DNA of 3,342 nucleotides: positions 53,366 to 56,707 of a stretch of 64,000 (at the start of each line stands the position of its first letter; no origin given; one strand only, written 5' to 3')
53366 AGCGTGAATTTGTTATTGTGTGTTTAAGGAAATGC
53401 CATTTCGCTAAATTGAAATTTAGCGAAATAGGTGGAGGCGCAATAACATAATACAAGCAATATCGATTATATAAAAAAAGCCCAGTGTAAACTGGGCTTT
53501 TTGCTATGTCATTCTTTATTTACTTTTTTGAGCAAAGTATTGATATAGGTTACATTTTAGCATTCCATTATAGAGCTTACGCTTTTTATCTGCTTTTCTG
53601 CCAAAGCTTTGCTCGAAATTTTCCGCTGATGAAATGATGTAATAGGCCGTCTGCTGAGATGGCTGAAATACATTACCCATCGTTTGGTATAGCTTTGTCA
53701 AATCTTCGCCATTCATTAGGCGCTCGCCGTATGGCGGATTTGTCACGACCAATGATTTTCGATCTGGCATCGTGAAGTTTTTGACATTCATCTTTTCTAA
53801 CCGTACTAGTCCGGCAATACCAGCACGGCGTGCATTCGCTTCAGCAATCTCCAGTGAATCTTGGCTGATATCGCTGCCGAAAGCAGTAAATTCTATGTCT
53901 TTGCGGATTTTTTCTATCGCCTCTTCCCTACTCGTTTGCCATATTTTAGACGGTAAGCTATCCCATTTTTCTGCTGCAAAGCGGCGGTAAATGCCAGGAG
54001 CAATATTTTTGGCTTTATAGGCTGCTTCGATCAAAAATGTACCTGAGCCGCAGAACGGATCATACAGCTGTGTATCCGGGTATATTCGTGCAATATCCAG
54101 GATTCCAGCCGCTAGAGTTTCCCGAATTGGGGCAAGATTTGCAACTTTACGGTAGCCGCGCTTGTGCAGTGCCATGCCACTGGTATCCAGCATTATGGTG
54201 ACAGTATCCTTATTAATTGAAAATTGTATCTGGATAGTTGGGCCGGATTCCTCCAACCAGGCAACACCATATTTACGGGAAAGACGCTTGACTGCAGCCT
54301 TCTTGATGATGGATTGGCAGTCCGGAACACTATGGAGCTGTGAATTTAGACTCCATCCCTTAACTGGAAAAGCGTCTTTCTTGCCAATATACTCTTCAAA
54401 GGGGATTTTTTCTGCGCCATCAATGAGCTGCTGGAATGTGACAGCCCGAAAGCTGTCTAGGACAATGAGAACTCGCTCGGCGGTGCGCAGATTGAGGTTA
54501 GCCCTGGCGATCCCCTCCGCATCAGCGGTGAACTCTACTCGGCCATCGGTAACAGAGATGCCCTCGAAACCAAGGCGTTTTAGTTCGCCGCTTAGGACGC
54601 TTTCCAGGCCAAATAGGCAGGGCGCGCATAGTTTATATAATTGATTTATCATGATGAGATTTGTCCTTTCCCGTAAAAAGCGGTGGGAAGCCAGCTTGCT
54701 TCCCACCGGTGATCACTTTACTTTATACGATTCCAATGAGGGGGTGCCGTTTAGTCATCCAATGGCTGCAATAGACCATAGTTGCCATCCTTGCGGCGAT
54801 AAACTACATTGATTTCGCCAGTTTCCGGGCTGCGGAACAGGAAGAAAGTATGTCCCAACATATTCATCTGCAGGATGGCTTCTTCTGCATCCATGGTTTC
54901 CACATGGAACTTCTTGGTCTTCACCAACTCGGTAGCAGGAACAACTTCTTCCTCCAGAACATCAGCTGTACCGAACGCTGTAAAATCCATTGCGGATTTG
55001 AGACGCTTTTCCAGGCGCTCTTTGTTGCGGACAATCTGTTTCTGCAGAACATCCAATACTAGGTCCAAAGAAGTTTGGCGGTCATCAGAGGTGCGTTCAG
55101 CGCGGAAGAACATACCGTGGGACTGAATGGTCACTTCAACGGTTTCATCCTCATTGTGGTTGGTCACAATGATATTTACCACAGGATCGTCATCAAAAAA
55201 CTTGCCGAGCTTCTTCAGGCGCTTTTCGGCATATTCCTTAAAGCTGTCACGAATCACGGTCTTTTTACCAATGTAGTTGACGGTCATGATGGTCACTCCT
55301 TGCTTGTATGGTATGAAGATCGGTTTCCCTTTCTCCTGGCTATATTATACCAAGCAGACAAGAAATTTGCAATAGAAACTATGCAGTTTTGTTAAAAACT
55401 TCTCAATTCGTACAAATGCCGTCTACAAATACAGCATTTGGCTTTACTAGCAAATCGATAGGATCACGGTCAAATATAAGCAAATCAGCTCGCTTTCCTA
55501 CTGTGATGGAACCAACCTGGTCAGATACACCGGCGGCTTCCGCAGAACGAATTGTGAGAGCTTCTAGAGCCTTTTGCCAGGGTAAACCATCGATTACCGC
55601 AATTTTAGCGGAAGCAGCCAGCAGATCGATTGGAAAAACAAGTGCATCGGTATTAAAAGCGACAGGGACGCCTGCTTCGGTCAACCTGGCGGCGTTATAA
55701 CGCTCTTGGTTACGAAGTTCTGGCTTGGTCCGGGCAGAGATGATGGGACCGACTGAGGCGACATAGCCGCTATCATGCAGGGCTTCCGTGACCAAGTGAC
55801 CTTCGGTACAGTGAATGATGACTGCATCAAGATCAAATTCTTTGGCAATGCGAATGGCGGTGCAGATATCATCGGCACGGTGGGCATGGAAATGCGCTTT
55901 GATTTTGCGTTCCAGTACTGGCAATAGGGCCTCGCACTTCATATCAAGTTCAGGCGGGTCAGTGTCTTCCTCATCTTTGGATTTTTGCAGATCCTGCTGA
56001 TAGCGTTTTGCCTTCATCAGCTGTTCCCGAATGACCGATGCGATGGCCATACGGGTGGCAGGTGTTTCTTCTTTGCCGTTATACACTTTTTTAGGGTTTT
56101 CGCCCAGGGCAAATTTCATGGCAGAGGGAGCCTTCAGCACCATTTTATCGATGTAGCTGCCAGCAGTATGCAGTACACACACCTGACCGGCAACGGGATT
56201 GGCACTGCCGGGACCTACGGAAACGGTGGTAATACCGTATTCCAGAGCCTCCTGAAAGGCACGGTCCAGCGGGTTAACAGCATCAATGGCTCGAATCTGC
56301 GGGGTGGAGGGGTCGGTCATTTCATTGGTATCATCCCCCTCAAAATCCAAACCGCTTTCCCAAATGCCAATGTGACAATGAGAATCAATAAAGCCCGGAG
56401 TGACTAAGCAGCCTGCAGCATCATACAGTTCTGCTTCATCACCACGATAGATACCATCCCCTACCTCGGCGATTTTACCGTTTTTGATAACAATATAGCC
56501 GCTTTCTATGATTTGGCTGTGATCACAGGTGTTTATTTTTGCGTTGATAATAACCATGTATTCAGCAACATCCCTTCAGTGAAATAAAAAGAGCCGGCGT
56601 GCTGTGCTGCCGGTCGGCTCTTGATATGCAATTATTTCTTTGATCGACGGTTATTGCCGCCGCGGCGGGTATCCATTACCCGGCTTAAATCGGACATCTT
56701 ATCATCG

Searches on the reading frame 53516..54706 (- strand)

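Call 23: search_protein_families(library=pfam, proteins=[window:53516-54706:-], max_evalue=0.001)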
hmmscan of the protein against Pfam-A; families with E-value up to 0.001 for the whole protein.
window:53516-54706:- (396 aa): 6 families
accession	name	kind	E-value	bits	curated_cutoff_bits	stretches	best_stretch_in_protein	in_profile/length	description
PF01170.24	UPF0020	-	1e-48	166.1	22.3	1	183-388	1-196/197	RMKL-like, methyltransferase domain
PF22020.1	RlmL_1st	-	7.9e-24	83.8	27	1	25-80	1-55/55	RlmL ferredoxin-like domain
PF02926.22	THUMP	-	5.7e-11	43.1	20.6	1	90-174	3-84/84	THUMP domain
PF13847.12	Methyltransf_31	-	3.6e-06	27.2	27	0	267-362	25-113/145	Methyltransferase domain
PF02384.22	N6_Mtase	-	8.7e-06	25.7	20.4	1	203-355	39-163/311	N-6 DNA Methylase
PF20473.4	MmeI_Mtase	-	5.4e-05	22.9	27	1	212-292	21-89/259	MmeI, DNA-methyltransferase domain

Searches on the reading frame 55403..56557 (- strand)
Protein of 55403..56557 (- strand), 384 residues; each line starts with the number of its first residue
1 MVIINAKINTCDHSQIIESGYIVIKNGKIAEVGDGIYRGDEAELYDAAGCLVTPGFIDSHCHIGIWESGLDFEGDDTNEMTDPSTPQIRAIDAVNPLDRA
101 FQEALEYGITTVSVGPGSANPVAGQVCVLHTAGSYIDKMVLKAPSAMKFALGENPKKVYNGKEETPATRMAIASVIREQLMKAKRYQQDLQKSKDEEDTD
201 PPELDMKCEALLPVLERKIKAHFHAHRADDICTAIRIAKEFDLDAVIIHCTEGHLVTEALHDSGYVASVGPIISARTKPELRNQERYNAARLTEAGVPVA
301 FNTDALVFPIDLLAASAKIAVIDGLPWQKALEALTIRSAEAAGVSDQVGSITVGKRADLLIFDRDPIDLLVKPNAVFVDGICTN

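Call 23: search_protein_families(library=pfam, proteins=[window:55403-56557:-], max_evalue=0.001)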
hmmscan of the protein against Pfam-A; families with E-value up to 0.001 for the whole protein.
window:55403-56557:- (384 aa): 2 families
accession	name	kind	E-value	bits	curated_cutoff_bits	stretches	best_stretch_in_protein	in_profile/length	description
PF01979.26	Amidohydro_1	-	1.2e-18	67.9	25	1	51-372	1-323/345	Amidohydrolase family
PF07969.17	Amidohydro_3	-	1.8e-17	64.4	29.7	2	218-369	275-451/472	Amidohydrolase family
